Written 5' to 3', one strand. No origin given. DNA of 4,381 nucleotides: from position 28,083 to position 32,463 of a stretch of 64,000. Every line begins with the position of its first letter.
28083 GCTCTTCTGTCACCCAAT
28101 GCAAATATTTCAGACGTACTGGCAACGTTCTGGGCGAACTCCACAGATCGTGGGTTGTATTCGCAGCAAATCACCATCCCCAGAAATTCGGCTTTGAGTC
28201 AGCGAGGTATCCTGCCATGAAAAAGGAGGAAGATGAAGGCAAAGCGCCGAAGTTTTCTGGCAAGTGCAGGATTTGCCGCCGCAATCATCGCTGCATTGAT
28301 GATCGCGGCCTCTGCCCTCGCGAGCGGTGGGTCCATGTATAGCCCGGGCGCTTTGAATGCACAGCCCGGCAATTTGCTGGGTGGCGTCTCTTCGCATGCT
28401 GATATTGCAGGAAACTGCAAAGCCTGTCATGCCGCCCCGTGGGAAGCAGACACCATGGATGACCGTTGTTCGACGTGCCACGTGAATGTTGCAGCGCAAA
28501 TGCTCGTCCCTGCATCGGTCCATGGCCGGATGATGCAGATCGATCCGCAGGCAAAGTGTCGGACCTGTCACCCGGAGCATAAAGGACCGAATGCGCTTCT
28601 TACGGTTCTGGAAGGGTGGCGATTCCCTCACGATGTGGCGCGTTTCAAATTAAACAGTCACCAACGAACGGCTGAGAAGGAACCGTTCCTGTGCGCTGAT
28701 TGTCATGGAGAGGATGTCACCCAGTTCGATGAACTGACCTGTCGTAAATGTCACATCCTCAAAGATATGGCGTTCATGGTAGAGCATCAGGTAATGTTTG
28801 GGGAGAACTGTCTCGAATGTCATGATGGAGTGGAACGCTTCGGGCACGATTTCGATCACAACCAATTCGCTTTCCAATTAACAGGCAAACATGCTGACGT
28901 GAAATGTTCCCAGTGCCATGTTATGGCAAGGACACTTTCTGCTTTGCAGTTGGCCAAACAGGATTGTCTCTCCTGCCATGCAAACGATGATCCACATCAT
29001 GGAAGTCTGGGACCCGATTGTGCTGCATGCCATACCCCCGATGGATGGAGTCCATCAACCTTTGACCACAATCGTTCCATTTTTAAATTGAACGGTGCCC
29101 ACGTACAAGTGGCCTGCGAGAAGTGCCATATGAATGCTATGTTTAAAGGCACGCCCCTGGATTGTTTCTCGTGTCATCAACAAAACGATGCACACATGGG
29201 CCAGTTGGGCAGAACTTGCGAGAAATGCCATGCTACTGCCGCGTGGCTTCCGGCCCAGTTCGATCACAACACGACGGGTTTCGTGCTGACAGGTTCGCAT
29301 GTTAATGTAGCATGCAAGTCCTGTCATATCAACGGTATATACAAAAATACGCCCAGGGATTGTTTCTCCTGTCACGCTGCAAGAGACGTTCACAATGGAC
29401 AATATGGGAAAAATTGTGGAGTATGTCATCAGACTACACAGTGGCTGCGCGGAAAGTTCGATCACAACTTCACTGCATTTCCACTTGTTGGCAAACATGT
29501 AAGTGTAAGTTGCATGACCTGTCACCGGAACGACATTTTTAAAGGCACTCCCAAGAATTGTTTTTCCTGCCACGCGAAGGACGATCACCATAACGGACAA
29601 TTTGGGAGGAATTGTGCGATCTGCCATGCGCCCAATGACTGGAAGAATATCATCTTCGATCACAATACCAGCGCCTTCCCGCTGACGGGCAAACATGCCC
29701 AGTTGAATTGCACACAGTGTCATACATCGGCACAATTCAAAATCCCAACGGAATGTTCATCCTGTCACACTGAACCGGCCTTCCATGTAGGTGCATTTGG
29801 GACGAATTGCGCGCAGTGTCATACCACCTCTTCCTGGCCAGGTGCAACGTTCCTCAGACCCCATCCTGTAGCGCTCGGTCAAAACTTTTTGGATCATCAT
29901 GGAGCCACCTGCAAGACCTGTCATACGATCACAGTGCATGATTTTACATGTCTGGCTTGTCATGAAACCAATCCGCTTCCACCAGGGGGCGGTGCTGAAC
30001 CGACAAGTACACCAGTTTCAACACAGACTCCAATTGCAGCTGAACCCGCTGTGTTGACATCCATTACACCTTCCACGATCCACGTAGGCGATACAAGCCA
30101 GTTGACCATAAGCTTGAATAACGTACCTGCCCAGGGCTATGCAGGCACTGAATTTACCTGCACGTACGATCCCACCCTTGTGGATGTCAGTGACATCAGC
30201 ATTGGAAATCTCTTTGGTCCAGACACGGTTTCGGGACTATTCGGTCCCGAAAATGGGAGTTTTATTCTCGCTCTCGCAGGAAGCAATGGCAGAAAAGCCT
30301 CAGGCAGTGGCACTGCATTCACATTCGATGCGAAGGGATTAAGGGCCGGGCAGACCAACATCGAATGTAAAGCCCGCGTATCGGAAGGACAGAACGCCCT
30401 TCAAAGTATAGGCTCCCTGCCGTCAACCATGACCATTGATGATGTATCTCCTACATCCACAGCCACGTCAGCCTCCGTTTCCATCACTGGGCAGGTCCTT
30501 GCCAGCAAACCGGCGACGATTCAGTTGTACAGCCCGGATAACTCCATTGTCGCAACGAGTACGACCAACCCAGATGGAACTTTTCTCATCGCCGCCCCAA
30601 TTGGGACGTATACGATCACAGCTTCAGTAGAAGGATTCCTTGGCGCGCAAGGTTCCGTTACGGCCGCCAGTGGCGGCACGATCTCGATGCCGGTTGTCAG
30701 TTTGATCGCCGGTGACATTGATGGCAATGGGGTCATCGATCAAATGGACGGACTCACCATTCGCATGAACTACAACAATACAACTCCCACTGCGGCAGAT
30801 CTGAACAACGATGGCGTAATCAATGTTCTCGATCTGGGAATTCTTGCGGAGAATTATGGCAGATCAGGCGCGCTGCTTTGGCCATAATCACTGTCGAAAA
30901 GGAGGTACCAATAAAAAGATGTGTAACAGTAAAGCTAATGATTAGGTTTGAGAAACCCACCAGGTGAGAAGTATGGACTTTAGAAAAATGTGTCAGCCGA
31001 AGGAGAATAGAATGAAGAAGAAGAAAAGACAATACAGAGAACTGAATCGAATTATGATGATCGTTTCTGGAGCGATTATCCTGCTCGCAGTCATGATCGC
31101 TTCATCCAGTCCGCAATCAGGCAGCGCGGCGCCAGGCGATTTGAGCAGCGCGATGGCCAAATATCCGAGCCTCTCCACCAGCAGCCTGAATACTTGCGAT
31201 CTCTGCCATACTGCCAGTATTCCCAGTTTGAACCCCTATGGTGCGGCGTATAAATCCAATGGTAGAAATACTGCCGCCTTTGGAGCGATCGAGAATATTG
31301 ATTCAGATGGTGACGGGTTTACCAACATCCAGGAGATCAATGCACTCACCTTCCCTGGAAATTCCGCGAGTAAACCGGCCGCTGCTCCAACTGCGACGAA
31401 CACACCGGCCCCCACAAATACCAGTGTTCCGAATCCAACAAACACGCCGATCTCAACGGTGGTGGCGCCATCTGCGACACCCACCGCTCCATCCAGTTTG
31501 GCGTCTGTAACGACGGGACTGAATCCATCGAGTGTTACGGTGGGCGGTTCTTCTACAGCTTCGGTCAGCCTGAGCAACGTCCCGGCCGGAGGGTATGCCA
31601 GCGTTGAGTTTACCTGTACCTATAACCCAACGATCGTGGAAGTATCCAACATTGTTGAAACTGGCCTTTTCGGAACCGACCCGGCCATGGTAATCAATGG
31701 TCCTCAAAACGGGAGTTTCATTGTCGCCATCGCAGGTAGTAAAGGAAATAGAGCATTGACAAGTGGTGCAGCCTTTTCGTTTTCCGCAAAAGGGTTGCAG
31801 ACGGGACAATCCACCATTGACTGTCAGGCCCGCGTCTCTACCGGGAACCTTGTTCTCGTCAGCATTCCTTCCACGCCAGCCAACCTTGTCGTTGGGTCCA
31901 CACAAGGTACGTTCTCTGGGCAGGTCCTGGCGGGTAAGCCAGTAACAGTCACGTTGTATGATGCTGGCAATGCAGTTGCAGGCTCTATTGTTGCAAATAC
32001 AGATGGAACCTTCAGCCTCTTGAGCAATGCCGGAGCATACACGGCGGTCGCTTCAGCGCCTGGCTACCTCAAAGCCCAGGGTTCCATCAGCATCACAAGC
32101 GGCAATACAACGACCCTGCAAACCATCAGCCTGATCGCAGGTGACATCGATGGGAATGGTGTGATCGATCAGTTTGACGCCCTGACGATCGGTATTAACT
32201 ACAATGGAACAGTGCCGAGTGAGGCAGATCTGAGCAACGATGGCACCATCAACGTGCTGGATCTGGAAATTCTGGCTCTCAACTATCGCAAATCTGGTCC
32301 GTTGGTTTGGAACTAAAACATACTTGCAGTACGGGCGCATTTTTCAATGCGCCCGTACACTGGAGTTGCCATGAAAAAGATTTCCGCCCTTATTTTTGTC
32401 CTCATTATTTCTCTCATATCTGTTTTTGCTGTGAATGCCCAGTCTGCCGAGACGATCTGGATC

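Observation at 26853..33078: Operon coupling a 23-heme cytochrome to cohesin and dockerin modules: candidate cellulosome-style extracellular electron-transfer scaffold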

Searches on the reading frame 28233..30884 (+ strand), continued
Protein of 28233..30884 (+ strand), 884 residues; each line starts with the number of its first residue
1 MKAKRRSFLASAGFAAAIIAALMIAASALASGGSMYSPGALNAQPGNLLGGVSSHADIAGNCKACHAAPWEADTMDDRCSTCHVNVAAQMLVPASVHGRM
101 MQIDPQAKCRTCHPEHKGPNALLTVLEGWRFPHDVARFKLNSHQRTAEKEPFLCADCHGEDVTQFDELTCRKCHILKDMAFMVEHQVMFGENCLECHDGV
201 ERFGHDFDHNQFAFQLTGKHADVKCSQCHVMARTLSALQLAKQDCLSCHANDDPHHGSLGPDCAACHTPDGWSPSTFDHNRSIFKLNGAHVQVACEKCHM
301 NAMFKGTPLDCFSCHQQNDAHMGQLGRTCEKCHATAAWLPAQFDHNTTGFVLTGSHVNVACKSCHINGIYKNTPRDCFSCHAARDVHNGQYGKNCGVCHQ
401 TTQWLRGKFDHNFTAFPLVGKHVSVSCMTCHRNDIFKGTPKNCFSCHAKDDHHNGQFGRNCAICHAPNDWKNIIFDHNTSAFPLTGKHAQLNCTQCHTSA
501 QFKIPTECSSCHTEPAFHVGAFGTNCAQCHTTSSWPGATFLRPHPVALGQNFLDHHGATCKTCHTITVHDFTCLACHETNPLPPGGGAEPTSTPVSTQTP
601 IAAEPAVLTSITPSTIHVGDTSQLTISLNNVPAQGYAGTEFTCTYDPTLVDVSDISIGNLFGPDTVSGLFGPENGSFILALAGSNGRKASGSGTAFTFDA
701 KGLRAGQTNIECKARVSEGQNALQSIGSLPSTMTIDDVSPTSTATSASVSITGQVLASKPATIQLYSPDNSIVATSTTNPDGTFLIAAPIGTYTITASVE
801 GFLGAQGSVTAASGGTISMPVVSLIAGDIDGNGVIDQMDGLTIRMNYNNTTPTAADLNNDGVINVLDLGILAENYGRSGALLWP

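Call 58: find_encoding_contigs(protein=P0037, flank=7000, max_places=1)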
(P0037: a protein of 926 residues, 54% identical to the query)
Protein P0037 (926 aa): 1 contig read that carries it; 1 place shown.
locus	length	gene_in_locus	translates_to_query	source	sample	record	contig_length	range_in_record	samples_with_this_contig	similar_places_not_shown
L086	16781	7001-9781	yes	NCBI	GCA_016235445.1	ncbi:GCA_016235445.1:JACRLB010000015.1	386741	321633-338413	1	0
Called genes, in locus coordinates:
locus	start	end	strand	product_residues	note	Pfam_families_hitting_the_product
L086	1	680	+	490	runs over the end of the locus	-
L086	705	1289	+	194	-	PF04542:Sigma70_r2, PF08281:Sigma70_r4_2 (weak), PF04545:Sigma70_r4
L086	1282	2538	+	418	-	-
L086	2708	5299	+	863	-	PF01935:DUF87 (weak), PF05872:HerA_C (faint), PF10412:TrwB_AAD_bind (faint)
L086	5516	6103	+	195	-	PF07298:NnrU (weak), PF04191:PEMT (weak)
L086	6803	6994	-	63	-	-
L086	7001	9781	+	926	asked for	PF02085:Cytochrom_CIII (weak), PF03264:Cytochrom_NNT (weak), PF14522:Cytochrome_C7 (faint), PF14537:Cytochrom_c3_2 (faint)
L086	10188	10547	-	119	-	-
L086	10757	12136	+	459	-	PF01979:Amidohydro_1, PF07969:Amidohydro_3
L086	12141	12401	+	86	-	PF02627:CMD (weak)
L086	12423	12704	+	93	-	-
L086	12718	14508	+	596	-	PF01979:Amidohydro_1, PF07969:Amidohydro_3 (weak), PF13382:Adenine_deam_C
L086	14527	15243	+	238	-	PF00392:GntR, PF13545:HTH_Crp_2 (weak), PF07702:UTRA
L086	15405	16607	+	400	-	PF01546:Peptidase_M20, PF07687:M20_dimer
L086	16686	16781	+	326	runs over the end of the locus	PF02729:OTCace_N, PF00185:OTCace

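Call 68: search_protein_families(library=pfam, proteins=[L002:7384-7935:+, L085:4398-4949:+], max_evalue=0.1)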
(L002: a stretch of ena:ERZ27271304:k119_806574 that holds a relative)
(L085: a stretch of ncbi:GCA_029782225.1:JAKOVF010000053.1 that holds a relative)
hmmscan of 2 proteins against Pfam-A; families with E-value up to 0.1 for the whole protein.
L002:7384-7935:+ (184 aa): 1 family
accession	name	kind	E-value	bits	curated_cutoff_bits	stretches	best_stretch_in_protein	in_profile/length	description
PF01292.26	Ni_hydr_CYTB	-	2.2e-05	24.7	30.1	1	11-179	16-165/179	Prokaryotic cytochrome b561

L085:4398-4949:+ (184 aa): 2 families
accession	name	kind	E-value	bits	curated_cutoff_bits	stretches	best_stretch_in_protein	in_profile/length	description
PF01292.26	Ni_hydr_CYTB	-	2.2e-05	24.8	30.1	1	11-181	15-167/179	Prokaryotic cytochrome b561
PF14358.11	DUF4405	-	0.036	15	26.7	0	46-94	8-62/66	Domain of unknown function (DUF4405)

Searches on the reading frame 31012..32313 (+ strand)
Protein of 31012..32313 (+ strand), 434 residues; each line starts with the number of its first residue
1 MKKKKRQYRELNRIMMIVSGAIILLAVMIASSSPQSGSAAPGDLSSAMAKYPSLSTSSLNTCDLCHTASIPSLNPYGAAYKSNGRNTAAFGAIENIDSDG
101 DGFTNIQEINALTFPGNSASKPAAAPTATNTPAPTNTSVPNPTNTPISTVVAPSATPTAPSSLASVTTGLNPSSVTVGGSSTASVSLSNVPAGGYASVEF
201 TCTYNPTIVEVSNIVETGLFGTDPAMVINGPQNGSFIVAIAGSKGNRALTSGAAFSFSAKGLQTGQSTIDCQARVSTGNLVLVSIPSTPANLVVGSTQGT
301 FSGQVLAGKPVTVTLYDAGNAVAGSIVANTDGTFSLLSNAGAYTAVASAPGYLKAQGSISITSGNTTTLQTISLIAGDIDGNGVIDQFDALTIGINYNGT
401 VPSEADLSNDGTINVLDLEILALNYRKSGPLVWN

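Call 3: search_protein_families(library=pfam, proteins=[window:31012-32313:+], max_evalue=1)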
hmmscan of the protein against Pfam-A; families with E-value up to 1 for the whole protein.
window:31012-32313:+ (434 aa): 11 families
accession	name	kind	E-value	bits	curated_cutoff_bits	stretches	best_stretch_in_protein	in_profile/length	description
PF13620.12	CarboxypepD_reg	-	8.7e-07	29.6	32.3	1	302-372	10-79/82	Carboxypeptidase regulatory-like domain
PF00404.24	Dockerin_1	-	0.00017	22.1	22.9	1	376-421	1-52/57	Dockerin type I domain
PF00963.24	Cohesin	-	0.00025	21.7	24.1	1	174-247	9-86/139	Cohesin domain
PF13715.12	CarbopepD_reg_2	-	0.001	19.5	32.2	1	326-370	28-73/88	CarboxypepD_reg-like domain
PF17936.7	Big_6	-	0.014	16.1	27.6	1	286-336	2-50/83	Bacterial Ig domain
PF19077.6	Big_13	-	0.038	14.9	27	1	294-347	24-81/102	Bacterial Ig-like domain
PF18884.5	TSP3_bac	-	0.04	14.2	25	1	97-111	1-15/22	Bacterial TSP3 repeat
PF14686.12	fn3_3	-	0.13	12.5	24.4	1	339-369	43-75/75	Polysaccharide lyase family 4, domain II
PF00036.39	EF-hand_1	-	0.14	12.2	25.4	0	404-416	8-20/29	EF hand domain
PF24784.1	Temptin_C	-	0.17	12.9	27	1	72-109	39-74/98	Temptin C-terminal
PF13202.12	EF-hand_5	-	0.49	10.4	25.9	0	404-418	7-21/25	EF hand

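Call 19: search_protein_families(library=ncbifam, proteins=[window:31012-32313:+], max_evalue=0.1)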
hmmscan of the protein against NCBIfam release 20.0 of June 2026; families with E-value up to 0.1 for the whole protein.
window:31012-32313:+ (434 aa): 3 families
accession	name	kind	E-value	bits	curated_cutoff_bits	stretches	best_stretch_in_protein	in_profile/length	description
NF041762.1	diheme_GEGP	equivalog_domain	2.8e-22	79.4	300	1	55-129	44-128/359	GEGP motif-containing diheme protein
NF042425.1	Amuc_1099_fam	equivalog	0.00088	18.9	50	1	89-123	121-155/321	Amuc_1099 family pilus-like system protein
NF053607.1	CHU_0125_OmpA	equivalog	0.066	11.7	620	1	310-369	442-501/639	CHU_0125 family OmpA-like outer membrane integrity protein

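Call 69: list_cluster_members(proteins=[P0001, P0241, window:31012-32313:+, window:26853-28217:+])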
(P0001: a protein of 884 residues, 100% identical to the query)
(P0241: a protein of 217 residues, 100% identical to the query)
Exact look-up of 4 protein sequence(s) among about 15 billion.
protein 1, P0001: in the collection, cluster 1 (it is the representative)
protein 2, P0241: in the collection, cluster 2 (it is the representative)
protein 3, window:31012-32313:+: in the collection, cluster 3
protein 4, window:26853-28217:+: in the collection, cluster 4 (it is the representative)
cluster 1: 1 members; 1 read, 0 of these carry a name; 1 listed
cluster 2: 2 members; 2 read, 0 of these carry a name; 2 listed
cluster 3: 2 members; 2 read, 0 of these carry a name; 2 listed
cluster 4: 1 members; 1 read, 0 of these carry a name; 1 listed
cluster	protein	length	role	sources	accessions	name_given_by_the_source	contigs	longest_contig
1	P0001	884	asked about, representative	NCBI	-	-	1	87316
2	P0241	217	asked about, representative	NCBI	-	-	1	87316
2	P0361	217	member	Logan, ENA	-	-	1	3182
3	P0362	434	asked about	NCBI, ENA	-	-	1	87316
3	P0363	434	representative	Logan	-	-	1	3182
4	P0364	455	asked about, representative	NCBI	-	-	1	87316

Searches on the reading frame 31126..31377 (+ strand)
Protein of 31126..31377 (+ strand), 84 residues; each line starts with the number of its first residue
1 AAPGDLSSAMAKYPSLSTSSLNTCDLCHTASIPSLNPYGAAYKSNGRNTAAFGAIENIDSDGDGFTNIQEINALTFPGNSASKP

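Call 75: search_solved_structures(query=window:31126-31377:+, max_evalue=10)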
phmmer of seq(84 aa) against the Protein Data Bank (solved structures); distinct sequences matched with E-value up to 10: 27.
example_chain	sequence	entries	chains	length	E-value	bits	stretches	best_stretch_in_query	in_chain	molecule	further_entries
5xop_A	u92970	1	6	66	0.13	16.1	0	55-71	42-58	Calcium-binding protein 1 (EhCBP1), putative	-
4yel_A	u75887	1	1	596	0.31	14.8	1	49-81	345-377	Tail spike protein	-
4xlh_A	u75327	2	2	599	0.32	14.8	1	49-81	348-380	Tail spike protein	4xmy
4xle_A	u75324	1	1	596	0.32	14.8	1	49-81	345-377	Tail spike protein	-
4xn3_A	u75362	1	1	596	0.32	14.8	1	49-81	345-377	Tail spike protein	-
4xn0_A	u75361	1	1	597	0.32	14.8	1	49-81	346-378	Tail spike protein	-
4xlc_A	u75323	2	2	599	0.32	14.8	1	49-81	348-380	Tail spike protein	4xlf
4xm3_A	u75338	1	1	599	0.32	14.8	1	49-81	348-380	Tail spike protein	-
4xl9_A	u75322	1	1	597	0.33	14.8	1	49-81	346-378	Tail spike protein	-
4xr6_A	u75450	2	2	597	0.33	14.8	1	49-81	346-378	Tail spike protein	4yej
4xkv_A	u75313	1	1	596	0.33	14.8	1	49-81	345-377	Tail spike protein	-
4xop_A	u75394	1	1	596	0.33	14.8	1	49-81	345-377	Tail spike protein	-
4xnf_A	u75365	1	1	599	0.33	14.8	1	49-81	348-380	Tail spike protein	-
4xor_A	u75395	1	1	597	0.33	14.8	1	49-81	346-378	Tail spike protein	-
4xot_A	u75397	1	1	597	0.33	14.8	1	49-81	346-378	Tail spike protein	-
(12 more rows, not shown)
